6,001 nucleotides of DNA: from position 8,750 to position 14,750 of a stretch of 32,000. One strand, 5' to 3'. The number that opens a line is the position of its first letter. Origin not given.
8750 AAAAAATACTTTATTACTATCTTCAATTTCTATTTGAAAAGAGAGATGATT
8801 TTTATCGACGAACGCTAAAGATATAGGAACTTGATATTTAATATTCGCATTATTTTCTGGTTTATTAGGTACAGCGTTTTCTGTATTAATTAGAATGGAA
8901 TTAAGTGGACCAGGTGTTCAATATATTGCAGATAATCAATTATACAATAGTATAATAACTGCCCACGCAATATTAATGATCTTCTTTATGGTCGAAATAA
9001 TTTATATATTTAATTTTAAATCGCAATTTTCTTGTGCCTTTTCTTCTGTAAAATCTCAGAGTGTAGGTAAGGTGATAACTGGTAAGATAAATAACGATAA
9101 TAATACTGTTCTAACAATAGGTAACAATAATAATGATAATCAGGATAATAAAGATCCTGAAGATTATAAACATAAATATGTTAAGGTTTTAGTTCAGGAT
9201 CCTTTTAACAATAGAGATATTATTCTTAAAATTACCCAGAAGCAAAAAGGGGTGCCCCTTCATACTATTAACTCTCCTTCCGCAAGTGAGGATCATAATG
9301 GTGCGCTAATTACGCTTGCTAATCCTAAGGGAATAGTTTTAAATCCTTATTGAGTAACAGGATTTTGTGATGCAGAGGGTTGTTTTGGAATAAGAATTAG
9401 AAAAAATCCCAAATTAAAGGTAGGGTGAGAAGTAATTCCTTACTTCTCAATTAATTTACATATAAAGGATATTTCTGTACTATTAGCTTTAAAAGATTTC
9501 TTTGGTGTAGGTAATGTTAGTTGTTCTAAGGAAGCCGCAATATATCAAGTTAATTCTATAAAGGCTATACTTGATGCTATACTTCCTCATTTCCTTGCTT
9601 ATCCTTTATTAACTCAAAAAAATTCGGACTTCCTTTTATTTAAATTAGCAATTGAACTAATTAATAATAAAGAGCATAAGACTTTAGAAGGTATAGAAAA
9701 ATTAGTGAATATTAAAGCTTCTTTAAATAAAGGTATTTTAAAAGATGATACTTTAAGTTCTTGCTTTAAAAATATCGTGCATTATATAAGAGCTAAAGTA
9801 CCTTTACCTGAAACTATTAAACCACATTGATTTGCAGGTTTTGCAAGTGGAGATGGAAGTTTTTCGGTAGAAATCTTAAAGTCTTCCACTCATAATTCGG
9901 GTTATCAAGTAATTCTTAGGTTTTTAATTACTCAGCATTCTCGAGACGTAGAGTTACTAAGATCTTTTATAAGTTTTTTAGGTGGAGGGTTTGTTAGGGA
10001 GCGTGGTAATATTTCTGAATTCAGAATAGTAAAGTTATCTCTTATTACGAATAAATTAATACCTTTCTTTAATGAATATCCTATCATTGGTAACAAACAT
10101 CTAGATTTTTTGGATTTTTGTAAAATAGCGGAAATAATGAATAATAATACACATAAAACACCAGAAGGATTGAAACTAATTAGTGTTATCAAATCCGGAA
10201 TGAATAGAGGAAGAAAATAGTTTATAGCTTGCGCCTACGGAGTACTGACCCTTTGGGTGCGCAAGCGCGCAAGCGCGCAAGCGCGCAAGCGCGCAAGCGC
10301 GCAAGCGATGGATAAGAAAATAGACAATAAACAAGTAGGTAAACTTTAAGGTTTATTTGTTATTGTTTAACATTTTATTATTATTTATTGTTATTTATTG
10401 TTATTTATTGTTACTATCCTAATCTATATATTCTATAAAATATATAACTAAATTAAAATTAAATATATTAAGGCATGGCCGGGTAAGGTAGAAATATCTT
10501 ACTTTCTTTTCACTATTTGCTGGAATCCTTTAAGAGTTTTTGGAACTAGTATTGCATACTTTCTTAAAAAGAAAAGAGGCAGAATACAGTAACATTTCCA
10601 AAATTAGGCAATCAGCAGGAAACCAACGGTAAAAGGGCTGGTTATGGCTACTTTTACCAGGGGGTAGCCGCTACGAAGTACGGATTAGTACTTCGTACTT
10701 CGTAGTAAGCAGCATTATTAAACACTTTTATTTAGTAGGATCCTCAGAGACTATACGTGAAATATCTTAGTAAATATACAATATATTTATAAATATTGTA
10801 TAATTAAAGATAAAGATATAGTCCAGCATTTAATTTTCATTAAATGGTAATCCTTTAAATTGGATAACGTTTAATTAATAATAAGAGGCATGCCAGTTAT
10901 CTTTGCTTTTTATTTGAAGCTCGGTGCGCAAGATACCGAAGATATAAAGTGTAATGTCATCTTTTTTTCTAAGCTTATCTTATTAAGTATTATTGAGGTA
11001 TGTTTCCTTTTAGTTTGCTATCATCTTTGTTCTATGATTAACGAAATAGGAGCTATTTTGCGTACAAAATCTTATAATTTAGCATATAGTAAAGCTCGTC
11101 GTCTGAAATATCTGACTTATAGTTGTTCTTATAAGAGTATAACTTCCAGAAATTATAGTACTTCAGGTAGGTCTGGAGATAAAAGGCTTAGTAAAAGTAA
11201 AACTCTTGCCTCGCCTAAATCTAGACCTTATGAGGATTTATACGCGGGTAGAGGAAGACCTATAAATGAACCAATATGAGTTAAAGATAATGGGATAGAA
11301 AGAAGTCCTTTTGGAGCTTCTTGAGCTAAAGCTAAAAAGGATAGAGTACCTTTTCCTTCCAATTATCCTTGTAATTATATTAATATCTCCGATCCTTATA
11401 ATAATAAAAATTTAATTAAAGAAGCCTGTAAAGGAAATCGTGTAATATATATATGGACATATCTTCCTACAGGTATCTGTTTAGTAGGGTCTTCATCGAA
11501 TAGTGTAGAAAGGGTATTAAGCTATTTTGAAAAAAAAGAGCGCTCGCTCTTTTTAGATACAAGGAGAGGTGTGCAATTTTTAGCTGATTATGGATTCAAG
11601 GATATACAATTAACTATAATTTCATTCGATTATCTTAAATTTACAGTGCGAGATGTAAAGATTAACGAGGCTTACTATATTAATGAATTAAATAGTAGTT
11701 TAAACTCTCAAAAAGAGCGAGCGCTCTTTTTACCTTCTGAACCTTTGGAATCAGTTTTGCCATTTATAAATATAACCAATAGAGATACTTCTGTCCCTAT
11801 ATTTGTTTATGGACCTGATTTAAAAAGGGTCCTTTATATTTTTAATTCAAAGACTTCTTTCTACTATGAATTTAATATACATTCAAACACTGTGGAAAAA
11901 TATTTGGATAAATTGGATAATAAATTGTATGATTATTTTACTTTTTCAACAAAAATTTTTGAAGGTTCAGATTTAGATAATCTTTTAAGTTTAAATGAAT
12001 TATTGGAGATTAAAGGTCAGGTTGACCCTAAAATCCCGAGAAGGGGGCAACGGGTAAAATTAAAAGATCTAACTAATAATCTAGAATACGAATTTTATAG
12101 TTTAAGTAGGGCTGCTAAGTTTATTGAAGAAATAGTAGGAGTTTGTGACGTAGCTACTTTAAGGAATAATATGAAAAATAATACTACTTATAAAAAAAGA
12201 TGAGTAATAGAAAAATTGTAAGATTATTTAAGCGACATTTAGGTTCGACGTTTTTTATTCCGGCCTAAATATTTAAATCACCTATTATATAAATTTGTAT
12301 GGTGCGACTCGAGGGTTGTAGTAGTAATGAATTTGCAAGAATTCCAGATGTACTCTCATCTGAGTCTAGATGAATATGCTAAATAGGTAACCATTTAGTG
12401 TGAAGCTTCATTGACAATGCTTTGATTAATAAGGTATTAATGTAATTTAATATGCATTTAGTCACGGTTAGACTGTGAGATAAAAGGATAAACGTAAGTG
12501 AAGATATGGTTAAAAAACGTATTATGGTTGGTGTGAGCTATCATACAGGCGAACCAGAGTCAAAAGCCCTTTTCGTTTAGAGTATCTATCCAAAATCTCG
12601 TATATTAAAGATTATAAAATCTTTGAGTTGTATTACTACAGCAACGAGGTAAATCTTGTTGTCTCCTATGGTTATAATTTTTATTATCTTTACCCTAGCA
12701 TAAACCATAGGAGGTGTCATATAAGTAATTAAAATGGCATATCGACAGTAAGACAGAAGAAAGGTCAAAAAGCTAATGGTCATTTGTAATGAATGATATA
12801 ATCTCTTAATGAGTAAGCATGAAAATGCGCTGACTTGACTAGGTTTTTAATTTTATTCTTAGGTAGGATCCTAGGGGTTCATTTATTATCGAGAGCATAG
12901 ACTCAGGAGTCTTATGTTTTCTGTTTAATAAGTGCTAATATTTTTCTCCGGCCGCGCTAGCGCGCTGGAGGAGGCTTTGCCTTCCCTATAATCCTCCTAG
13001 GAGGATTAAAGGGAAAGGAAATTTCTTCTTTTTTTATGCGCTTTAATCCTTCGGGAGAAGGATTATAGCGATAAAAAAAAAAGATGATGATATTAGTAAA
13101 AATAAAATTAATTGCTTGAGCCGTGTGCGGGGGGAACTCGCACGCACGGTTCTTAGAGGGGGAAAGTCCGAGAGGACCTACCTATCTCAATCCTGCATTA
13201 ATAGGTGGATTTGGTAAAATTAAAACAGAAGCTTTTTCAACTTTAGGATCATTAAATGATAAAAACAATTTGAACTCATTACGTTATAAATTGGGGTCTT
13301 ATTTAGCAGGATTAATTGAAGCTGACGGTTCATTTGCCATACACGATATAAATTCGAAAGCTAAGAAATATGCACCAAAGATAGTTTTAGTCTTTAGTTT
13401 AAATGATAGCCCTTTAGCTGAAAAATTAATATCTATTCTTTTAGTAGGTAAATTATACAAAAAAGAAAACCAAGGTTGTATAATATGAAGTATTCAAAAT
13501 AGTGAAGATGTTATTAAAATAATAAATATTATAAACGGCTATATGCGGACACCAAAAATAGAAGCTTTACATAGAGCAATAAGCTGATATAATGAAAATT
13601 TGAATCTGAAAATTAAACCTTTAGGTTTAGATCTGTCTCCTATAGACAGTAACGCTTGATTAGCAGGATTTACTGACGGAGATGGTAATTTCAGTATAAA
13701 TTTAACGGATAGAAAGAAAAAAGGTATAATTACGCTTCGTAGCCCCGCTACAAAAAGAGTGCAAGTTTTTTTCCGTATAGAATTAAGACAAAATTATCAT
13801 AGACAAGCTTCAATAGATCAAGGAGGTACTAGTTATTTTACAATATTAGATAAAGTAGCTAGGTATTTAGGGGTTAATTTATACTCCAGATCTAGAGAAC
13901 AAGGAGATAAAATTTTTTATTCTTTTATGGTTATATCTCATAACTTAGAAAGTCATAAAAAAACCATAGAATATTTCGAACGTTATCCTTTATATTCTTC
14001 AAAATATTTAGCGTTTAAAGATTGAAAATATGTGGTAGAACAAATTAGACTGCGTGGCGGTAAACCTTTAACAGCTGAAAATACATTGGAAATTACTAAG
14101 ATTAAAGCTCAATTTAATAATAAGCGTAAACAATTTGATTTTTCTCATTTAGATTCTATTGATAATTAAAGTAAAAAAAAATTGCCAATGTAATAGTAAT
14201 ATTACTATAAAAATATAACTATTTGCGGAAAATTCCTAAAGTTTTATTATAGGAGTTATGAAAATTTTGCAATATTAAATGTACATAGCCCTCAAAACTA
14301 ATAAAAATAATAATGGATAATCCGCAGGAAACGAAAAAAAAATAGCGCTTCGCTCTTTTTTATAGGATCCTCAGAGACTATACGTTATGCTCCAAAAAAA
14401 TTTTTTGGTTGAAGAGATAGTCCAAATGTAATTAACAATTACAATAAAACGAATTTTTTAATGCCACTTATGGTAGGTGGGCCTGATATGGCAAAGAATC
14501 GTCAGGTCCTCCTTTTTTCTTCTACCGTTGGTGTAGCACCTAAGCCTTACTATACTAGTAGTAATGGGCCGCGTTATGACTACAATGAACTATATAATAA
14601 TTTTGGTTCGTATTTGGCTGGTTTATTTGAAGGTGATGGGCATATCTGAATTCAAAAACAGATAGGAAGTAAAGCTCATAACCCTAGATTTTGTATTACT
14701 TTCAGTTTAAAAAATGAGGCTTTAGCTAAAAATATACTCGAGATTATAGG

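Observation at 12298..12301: Four-nucleotide cox1 micro-exon between a group I and a group II intron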

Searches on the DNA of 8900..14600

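Call 4: search_rna_families(source=window, start=8900, end=14600, threshold=evalue, max_evalue=1, show_alignments=4)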
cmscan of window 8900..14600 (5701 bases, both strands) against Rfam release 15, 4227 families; matches with E-value up to 1: 4.
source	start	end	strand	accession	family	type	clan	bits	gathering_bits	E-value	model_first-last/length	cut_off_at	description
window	12344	12483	+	RF02012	group-II-D1D4-7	Intron;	CL00102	67.6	34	8.5e-13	1-151/151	no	Group II catalytic intron D1-D4-7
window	13116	13191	+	RF00029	Intron_gpII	Intron;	-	59.4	40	3.5e-10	1-77/77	no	Group II catalytic intron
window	13109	13156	+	RF04336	Plastid-petD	Intron;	-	24.6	65.5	0.078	1-47/47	no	Plastid-petD group II-D5 intron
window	12982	13017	-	RF03882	mir-4889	Gene; miRNA;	-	22.1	90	0.82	1-84/84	no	mir-4889 microRNA precursor family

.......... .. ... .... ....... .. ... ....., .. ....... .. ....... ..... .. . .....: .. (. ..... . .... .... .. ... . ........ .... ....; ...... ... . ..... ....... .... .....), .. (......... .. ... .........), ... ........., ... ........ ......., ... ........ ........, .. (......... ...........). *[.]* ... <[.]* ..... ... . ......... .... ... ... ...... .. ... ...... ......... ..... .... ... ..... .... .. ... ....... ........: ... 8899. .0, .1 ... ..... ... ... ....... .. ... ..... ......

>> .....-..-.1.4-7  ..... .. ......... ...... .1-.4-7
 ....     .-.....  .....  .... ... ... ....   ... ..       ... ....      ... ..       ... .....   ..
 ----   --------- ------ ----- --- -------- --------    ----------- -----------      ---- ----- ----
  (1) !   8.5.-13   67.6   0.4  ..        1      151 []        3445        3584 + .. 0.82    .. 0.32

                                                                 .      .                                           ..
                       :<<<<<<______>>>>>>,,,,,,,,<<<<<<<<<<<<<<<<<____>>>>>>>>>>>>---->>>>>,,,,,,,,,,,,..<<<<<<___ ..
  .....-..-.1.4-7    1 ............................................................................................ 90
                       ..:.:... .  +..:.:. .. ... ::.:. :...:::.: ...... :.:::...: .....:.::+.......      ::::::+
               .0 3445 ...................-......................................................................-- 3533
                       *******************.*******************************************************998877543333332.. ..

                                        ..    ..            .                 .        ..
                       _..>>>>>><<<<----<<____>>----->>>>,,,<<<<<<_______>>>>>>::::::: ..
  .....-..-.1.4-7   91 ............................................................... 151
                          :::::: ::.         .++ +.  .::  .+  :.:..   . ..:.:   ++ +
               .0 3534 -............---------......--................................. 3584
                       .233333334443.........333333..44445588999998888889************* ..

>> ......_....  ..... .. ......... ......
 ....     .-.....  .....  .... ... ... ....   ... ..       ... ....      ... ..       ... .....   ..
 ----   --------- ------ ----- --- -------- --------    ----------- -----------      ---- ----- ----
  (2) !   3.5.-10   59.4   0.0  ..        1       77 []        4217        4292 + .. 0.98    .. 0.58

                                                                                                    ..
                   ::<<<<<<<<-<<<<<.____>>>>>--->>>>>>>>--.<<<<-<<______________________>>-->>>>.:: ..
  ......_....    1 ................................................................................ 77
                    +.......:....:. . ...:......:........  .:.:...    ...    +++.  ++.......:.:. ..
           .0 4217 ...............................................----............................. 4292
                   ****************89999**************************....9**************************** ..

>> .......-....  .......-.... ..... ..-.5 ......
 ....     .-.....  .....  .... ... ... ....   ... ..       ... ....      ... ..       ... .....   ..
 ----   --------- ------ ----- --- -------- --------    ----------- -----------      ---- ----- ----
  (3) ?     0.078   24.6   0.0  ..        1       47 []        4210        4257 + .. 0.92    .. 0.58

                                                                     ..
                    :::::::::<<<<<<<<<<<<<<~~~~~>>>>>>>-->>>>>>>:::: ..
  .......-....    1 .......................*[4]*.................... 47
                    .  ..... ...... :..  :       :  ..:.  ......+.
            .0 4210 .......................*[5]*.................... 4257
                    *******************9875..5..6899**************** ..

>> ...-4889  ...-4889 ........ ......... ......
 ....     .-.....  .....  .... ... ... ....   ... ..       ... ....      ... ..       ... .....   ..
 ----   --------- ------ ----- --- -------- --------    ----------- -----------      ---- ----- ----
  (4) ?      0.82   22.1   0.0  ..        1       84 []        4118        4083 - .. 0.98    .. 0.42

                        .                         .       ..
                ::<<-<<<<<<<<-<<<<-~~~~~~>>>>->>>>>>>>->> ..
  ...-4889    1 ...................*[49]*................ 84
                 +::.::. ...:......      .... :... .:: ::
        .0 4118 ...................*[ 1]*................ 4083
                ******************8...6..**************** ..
